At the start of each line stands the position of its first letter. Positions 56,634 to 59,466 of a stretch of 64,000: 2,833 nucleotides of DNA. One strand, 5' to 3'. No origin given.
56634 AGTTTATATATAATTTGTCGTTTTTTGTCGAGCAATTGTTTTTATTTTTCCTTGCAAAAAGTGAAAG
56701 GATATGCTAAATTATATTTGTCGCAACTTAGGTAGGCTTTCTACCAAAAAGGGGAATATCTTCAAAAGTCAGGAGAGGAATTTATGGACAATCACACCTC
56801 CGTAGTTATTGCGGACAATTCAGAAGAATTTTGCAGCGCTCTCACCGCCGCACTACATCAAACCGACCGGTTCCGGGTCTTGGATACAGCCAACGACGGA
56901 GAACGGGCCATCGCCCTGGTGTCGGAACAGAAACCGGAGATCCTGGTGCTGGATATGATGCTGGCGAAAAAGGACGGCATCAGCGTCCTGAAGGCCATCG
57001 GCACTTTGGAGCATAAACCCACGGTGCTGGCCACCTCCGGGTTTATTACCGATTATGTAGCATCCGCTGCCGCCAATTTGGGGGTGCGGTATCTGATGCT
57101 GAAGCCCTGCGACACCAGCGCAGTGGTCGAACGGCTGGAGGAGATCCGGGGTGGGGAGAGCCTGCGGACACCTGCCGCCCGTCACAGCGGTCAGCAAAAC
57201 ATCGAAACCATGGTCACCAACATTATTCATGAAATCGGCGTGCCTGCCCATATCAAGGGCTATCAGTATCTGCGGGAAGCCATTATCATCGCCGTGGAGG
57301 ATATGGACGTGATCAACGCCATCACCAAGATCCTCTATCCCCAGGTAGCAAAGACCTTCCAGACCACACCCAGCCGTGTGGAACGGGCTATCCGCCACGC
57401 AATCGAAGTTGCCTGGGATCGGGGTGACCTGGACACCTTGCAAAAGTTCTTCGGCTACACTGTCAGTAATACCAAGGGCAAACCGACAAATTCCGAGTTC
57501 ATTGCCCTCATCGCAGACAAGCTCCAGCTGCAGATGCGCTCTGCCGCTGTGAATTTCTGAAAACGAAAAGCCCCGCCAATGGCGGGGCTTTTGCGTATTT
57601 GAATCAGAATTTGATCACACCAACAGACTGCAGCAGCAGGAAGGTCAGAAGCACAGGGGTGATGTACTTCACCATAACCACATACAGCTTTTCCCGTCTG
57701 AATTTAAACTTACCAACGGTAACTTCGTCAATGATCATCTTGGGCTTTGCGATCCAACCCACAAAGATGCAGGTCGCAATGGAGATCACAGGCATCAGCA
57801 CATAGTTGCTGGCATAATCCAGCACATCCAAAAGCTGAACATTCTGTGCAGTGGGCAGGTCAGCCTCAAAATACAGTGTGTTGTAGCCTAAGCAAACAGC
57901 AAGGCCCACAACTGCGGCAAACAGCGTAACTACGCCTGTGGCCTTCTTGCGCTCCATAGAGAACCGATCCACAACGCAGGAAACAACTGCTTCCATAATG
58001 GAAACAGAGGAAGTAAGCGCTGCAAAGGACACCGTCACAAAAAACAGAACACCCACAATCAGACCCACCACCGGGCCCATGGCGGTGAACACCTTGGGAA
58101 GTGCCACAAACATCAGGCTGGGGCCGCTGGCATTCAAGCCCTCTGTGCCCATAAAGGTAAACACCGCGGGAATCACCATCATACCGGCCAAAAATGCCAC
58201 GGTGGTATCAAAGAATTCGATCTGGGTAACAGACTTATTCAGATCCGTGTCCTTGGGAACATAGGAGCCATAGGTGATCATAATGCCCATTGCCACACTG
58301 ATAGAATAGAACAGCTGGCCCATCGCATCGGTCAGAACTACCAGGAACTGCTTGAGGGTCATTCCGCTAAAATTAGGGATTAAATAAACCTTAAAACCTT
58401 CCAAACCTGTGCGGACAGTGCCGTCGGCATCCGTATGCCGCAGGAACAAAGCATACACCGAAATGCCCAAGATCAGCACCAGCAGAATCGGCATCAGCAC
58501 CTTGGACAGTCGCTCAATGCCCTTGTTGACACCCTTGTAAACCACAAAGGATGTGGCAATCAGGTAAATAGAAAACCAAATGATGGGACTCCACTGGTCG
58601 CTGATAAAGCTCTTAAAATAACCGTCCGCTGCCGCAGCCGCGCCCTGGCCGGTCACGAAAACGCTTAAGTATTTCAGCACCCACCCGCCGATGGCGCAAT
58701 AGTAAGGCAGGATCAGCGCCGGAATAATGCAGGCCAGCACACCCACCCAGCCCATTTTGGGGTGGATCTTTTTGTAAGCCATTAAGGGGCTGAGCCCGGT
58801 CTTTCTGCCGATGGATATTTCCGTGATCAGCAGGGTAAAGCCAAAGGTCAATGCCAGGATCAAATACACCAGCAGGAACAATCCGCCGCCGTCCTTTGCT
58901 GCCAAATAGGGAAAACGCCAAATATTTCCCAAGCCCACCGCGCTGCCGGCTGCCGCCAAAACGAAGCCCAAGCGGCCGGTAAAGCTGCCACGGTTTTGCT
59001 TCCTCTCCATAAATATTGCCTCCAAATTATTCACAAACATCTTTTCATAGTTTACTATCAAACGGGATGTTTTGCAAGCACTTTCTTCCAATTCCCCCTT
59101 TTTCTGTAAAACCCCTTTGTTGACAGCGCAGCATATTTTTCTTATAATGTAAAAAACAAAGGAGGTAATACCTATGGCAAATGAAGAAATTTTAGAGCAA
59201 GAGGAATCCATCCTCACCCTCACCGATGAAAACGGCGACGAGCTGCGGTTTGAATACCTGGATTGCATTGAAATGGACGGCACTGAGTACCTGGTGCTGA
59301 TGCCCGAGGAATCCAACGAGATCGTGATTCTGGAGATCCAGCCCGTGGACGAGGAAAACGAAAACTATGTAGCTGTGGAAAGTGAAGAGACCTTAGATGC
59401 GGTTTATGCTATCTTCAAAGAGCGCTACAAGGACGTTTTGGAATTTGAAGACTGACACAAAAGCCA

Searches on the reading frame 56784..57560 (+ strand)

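Call 6: search_protein_families(library=pfam, proteins=[window:56784-57560:+])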
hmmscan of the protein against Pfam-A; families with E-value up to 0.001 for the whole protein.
window:56784-57560:+ (258 aa): 2 families
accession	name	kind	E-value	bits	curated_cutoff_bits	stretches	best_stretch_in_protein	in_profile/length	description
PF08769.17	Spo0A_C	-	2.7e-46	156.3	25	1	144-247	1-104/104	Sporulation initiation factor Spo0A C terminal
PF00072.30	Response_reg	-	1e-15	58.3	30.2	1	7-118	1-110/111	Response regulator receiver domain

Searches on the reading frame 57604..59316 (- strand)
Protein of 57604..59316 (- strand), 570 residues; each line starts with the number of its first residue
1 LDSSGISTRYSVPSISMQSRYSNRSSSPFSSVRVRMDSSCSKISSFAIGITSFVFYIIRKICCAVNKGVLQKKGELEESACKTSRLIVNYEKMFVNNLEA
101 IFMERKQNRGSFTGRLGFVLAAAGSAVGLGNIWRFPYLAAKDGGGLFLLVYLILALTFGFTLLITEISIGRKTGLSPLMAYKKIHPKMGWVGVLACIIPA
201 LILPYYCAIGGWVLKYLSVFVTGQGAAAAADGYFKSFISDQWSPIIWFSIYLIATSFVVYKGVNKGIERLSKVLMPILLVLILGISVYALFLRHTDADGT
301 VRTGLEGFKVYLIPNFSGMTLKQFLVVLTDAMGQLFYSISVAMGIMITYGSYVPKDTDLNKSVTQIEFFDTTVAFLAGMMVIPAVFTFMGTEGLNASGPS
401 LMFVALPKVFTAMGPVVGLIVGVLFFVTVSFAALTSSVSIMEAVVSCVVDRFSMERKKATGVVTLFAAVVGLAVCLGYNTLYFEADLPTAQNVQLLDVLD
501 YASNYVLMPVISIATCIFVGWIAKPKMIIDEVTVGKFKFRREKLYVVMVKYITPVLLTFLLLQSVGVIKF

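Call 6: search_protein_families(library=pfam, proteins=[window:57604-59316:-])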
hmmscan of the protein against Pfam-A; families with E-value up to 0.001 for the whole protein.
window:57604-59316:- (570 aa): 1 family
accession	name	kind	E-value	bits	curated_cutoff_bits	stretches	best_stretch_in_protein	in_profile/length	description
PF00209.24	SNF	-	4.7e-56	191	27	2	250-565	182-481/524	Sodium:neurotransmitter symporter family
